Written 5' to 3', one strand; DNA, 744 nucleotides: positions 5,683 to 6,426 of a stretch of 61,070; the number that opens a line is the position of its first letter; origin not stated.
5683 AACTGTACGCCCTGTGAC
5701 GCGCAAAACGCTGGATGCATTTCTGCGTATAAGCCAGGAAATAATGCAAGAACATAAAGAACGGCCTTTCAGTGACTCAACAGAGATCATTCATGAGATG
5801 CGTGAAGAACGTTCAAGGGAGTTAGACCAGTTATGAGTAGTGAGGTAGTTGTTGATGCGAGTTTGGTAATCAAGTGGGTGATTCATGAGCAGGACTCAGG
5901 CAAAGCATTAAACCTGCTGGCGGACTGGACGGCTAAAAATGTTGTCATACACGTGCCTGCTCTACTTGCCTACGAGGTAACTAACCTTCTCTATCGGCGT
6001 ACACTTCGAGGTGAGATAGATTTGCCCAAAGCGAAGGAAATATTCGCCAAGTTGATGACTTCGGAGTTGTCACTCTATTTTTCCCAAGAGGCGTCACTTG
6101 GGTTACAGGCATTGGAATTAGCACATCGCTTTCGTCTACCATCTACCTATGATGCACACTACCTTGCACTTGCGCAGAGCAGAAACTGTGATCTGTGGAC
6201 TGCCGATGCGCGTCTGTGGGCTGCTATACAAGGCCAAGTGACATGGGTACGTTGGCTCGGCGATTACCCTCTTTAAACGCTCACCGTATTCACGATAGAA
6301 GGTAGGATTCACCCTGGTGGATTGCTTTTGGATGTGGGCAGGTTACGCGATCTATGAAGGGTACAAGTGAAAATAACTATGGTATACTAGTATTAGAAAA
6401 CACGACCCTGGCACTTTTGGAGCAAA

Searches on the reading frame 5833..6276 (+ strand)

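Call 74: search_protein_families(library=pfam, proteins=[window:5833-6276:+], max_evalue=0.0001)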
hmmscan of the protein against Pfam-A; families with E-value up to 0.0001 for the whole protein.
window:5833-6276:+ (147 aa): 1 family
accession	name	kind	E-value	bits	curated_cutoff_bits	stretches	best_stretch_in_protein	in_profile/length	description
PF01850.27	PIN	-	7.3e-10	39.9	23.6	1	5-128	1-114/120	PIN domain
